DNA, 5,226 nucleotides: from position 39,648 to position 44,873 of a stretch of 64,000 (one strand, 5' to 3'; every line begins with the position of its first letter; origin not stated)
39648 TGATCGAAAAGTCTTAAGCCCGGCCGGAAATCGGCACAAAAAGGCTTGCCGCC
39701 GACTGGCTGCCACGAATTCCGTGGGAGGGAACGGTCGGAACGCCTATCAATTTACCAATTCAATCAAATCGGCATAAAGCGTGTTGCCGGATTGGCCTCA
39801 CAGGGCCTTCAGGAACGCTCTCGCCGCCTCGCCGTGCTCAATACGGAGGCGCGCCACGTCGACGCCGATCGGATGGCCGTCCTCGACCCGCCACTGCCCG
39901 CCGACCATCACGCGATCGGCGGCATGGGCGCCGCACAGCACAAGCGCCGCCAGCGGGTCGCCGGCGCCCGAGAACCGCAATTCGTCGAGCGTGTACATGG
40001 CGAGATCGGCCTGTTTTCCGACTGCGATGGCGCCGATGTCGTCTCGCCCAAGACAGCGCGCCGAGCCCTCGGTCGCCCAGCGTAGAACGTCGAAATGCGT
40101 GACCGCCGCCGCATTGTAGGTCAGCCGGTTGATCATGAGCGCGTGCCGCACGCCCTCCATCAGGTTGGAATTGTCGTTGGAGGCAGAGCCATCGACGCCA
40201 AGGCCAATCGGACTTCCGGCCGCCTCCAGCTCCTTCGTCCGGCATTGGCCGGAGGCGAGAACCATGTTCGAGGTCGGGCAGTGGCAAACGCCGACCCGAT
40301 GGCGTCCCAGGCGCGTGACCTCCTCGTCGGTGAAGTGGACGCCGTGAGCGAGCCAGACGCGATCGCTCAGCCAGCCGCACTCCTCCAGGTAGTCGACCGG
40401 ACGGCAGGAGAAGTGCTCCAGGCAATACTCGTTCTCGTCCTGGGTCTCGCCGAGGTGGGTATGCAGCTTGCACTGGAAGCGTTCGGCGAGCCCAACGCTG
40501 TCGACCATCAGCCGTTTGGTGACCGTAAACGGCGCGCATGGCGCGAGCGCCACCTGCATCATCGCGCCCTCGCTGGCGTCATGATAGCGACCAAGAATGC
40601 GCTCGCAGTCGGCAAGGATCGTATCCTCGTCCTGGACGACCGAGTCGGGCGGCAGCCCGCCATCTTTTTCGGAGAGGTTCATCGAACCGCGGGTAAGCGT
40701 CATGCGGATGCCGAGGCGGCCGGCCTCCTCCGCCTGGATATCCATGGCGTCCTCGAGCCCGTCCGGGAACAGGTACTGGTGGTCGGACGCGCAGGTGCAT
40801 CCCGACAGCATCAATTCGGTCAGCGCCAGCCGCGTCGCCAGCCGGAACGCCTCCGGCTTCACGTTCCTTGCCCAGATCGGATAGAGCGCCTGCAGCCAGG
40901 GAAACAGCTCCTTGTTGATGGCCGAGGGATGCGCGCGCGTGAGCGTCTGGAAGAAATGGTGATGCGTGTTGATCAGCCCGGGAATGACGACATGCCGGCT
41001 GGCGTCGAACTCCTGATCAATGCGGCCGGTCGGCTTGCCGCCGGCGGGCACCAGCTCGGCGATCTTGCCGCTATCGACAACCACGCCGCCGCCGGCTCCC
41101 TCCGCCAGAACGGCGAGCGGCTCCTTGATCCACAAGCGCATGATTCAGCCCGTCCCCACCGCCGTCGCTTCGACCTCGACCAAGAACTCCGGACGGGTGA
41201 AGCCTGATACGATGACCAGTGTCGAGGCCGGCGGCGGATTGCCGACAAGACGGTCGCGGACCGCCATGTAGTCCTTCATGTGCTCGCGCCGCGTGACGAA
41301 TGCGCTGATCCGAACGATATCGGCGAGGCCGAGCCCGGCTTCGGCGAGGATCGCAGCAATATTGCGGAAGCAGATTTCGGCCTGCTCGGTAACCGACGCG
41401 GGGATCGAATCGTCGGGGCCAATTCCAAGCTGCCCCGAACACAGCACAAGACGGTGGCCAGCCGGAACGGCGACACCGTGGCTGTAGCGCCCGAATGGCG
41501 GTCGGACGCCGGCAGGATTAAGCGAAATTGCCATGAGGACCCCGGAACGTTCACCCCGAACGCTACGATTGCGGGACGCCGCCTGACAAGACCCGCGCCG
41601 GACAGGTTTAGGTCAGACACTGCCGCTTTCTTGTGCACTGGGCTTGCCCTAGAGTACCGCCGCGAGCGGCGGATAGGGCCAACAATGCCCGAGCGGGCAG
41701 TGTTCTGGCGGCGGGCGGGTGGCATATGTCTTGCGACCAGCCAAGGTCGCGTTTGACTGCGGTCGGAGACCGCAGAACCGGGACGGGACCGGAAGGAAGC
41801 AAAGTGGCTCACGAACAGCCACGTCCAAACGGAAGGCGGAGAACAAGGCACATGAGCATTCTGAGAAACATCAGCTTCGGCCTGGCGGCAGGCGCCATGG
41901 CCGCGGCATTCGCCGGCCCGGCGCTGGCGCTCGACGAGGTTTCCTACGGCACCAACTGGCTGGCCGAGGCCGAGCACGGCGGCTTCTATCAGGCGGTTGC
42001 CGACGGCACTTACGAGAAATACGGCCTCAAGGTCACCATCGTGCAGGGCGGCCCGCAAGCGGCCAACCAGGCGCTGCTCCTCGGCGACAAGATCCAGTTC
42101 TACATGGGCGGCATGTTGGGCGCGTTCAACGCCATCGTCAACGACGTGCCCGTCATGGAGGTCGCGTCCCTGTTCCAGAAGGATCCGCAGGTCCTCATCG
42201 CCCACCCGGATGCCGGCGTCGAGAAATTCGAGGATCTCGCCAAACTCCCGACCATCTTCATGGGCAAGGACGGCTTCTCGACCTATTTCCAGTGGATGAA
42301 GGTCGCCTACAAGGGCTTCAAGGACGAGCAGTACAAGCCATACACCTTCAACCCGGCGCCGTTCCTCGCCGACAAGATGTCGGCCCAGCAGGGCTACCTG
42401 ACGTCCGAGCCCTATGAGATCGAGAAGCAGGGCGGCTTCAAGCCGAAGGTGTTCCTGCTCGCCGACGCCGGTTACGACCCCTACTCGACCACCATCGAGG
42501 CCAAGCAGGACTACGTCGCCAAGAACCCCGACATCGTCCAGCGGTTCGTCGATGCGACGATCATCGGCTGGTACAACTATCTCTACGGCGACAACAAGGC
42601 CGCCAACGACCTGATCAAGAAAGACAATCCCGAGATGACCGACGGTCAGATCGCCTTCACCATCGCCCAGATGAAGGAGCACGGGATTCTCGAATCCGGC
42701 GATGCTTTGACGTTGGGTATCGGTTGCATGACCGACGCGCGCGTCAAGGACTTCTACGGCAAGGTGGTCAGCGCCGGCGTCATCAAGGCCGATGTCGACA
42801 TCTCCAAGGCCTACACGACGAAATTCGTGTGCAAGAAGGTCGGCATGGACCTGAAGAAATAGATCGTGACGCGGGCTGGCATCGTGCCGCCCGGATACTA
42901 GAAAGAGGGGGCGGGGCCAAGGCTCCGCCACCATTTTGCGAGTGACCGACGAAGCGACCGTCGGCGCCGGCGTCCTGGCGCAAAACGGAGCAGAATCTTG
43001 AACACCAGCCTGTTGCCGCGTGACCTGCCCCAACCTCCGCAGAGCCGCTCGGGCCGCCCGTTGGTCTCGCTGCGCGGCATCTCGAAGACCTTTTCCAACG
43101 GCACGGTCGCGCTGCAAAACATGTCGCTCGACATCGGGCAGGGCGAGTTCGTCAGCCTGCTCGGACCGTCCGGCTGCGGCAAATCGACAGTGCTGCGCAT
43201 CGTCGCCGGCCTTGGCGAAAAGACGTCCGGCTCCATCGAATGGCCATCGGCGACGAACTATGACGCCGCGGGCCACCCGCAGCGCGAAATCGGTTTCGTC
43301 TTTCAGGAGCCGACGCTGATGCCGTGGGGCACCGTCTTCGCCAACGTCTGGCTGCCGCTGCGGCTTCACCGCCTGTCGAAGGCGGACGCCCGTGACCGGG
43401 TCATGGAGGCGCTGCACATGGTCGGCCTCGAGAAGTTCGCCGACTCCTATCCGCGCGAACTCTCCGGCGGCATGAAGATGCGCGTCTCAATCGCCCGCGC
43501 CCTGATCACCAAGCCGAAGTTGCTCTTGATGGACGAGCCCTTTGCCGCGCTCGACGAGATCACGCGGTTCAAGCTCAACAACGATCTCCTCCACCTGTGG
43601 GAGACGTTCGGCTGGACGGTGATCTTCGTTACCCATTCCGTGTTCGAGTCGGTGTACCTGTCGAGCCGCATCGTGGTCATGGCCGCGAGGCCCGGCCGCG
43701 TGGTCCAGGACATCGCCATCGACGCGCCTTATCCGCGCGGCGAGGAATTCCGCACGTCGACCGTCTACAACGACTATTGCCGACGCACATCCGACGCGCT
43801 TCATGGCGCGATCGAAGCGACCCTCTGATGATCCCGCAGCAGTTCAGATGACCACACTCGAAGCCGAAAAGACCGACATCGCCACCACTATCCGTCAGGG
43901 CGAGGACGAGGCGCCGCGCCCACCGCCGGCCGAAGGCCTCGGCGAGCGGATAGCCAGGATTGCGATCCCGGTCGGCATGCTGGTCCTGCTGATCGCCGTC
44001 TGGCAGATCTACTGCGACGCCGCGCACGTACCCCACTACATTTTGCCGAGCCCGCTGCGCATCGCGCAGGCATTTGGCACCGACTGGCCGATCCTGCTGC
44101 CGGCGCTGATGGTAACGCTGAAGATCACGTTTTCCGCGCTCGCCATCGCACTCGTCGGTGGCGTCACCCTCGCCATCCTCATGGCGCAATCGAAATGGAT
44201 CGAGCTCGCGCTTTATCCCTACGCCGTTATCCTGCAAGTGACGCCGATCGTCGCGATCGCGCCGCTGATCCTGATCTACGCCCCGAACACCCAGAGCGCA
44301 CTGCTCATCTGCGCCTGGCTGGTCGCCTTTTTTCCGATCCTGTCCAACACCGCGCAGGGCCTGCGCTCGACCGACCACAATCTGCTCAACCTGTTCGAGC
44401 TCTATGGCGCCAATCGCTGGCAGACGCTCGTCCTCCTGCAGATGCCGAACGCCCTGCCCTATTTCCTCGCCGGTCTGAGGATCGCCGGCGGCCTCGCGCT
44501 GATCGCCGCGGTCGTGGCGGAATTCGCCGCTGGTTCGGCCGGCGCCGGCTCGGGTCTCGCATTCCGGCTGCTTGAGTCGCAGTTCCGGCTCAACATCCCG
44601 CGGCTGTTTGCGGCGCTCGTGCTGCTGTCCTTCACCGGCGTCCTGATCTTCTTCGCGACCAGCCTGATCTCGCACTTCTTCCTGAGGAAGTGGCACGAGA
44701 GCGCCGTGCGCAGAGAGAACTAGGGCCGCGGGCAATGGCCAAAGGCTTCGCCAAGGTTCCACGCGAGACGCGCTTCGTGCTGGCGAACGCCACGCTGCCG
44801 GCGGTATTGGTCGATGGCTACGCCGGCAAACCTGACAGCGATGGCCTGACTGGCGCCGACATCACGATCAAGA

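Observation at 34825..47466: Two paralogous, translationally coupled 'ring hydrolase + PCMH-type FAD oxidase' gene pairs 8 kb apart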

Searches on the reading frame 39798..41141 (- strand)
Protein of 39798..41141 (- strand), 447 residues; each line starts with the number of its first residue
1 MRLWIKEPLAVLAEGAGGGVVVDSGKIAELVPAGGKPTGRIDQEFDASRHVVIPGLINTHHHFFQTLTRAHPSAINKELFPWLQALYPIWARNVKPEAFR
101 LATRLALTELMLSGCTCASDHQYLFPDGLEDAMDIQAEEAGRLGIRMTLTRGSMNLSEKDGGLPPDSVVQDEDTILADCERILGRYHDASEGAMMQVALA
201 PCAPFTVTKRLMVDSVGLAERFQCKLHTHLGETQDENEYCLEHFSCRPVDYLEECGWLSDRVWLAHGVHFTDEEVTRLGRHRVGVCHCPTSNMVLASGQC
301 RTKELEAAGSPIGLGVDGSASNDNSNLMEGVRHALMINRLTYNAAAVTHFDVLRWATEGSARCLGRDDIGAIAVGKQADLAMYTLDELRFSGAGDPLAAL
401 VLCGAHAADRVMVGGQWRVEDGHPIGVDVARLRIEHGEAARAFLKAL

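Call 8: search_protein_families(library=pfam, proteins=[window:39798-41141:-])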
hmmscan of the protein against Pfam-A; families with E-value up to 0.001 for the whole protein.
window:39798-41141:- (447 aa): 2 families
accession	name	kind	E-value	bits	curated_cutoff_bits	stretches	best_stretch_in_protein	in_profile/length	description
PF01979.26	Amidohydro_1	-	2.3e-60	205.1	25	1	51-416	1-343/345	Amidohydrolase family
PF07969.17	Amidohydro_3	-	9.4e-10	39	29.7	1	257-391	303-452/472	Amidohydrolase family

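Call 11: search_protein_families(library=ncbifam, proteins=[window:39798-41141:-], max_evalue=0.00001)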
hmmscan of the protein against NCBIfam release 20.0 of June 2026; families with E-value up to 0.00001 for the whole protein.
window:39798-41141:- (447 aa): 27 families (the best 25 are shown)
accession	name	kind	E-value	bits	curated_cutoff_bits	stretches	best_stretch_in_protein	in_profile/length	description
NF006055.0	PRK08203.1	equivalog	7e-196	651.1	532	1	2-445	5-452/455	8-oxoguanine deaminase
NF009059.0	PRK12393.1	equivalog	2.1e-112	376.2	543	1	20-445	31-457/460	amidohydrolase family protein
NF006549.0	PRK09045.1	equivalog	6.1e-69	232.7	540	1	19-433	31-429/444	TRZ/ATZ family hydrolase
NF005557.0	PRK07228.1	equivalog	8.3e-66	222.5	522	1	18-441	22-435/445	5'-deoxyadenosine deaminase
NF006681.0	PRK09229.1-2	equivalog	4.7e-55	187.1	362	1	43-431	45-438/451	formimidoylglutamate deiminase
NF004701.0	PRK06038.1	equivalog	1.2e-49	169.2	609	1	18-425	24-408/432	N-ethylammeline chlorohydrolase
NF006252.0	PRK08393.1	equivalog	4.5e-46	157.7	617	1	21-426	24-406/424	N-ethylammeline chlorohydrolase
NF004801.0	PRK06151.1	subfamily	7.3e-46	157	416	1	19-439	26-458/491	chlorohydrolase family protein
NF012037.0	PRK15493.1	equivalog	1.4e-42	146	779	1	19-431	24-421/435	bifunctional S-methyl-5'-thioadenosine deaminase/S-adenosylhomocysteine deaminase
NF005211.0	PRK06687.1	equivalog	2.7e-41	141.8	703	1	40-428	44-418/419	TRZ/ATZ family protein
NF006056.0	PRK08204.1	subfamily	1.1e-40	139.8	391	1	20-444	27-441/449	hypothetical protein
TIGR02967.1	guan_deamin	equivalog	4.5e-40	137.9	375.4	1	20-382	9-359/401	guanine deaminase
TIGR02022.1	hutF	equivalog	1.3e-39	136.2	413.05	1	46-423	43-435/455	formimidoylglutamate deiminase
NF006679.0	PRK09228.1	subfamily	6.1e-39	134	351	1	17-382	31-384/433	guanine deaminase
NF005540.0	PRK07203.1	equivalog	3.5e-32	111.6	444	1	42-443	47-438/444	putative aminohydrolase SsnA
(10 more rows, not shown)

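Call 33: search_solved_structures(query=window:39798-41141:-, max_evalue=1e-20)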
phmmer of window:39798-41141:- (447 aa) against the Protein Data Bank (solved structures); distinct sequences matched with E-value up to 1e-20: 17.
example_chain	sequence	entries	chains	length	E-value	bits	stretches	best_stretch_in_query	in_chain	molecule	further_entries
3hpa_A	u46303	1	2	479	7.4e-108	364.3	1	18-446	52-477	AMIDOHYDROLASE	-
7ww2_A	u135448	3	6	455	1.2e-103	350.4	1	17-438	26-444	8-oxoguanine deaminase | Hydroxydechloroatrazine ethylaminohydrolase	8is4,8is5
2paj_A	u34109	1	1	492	1.7e-70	241.2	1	45-442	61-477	putative cytosine/guanine deaminase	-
5hme_A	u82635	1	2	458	2.4e-59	204.4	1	34-432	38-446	Triazine hydrolase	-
3ls9_A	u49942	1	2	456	2.4e-59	204.4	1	39-432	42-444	Triazine hydrolase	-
4l9x_A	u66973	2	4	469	3.8e-59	203.8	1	34-432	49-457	Triazine hydrolase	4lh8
5hmf_A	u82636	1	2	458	5.5e-59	203.2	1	34-432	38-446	Triazine hydrolase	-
3lsb_A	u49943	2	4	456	5.6e-59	203.2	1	39-432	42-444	Triazine hydrolase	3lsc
5hmd_A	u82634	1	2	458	9.7e-59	202.4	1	34-432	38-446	Triazine hydrolase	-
4f0r_A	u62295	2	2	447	7e-45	156.7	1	194-433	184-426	5-methylthioadenosine/S-adenosylhomocysteine deaminase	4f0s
3lnp_A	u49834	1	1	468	3.2e-43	151.3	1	43-428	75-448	Amidohydrolase family Protein OLEI01672_1_465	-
4dzh_A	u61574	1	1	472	8.8e-39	136.6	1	8-432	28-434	AMIDOHYDROLASE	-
4dyk_A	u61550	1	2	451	2e-38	135.5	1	186-432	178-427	AMIDOHYDROLASE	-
4gbd_A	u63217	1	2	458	2.1e-38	135.4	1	186-432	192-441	Putative uncharacterized protein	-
4v1x_A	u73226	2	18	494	2.2e-34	122.1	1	22-416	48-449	ATRAZINE CHLOROHYDROLASE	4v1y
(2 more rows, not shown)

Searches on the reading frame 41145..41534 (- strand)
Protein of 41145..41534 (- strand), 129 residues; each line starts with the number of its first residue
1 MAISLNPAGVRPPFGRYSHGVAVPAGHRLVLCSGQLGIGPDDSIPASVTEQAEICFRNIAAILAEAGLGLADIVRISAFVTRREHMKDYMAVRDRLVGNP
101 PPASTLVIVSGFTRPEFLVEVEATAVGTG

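Call 29: search_protein_families(library=pfam, proteins=[window:41145-41534:-])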
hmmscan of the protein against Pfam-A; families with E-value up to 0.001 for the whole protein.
window:41145-41534:- (129 aa): 1 family
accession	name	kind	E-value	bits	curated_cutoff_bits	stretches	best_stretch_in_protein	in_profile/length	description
PF01042.26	Ribonuc_L-PSP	-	9.9e-22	77.6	27.3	1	11-126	4-120/121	Endoribonuclease L-PSP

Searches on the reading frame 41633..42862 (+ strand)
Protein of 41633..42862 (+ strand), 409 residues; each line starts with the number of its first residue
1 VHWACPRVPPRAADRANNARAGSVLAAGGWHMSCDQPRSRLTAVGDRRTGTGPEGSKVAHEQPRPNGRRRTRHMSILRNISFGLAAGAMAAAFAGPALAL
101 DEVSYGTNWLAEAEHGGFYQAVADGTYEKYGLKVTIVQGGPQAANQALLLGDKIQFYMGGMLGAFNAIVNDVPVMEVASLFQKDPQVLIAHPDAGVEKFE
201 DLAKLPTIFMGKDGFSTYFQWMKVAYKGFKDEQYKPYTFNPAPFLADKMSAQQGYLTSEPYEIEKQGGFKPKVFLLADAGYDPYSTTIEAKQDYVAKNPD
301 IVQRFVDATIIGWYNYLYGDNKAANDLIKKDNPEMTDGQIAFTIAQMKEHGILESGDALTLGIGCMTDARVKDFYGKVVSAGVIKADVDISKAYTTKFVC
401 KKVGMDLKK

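Call 8: search_protein_families(library=pfam, proteins=[window:41633-42862:+])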
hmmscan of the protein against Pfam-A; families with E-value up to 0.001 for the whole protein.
window:41633-42862:+ (409 aa): 1 family
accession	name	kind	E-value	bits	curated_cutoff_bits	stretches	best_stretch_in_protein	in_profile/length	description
PF09084.16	NMT1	-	6.8e-23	82.1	20.5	1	113-313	2-206/216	NMT1/THI5 like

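Call 11: search_protein_families(library=ncbifam, proteins=[window:41633-42862:+], max_evalue=0.00001)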
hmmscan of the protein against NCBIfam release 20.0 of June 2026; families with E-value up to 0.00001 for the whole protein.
window:41633-42862:+ (409 aa): 0 families

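Call 32: search_solved_structures(query=window:41633-42862:+, max_evalue=0.001)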
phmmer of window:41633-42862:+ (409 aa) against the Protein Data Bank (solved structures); distinct sequences matched with E-value up to 0.001: 1.
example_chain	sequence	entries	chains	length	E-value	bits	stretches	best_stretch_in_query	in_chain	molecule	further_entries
4nmy_A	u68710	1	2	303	0.00025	23.5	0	103-185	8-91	ABC-type transport system, extracellular solute-binding protein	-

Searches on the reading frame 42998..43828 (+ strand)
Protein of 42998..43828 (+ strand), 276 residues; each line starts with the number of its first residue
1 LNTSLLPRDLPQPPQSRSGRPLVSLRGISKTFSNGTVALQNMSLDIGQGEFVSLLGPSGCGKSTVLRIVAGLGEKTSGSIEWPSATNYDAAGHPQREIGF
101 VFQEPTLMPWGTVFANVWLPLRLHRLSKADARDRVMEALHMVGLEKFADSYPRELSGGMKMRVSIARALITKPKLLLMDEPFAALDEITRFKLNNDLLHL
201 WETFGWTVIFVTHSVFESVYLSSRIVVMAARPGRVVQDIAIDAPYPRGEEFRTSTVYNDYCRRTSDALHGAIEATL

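Call 8: search_protein_families(library=pfam, proteins=[window:42998-43828:+])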
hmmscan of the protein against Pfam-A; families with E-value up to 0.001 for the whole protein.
window:42998-43828:+ (276 aa): 2 families
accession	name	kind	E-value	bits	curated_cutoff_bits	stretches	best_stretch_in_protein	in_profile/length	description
PF00005.33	ABC_tran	-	1.2e-35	123.6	25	1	39-183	1-137/137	ABC transporter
PF03215.21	Rad17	-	0.00067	20.1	23.8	1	38-87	34-81/186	Rad17 P-loop domain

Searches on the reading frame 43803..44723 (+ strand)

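Call 9: search_protein_families(library=pfam, proteins=[window:43803-44723:+])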
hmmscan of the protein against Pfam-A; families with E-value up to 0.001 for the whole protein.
window:43803-44723:+ (306 aa): 1 family
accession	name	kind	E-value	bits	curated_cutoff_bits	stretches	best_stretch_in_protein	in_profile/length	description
PF00528.27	BPD_transp_1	-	1.9e-25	90.1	26.4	1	120-289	1-175/184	Binding-protein-dependent transport system inner membrane component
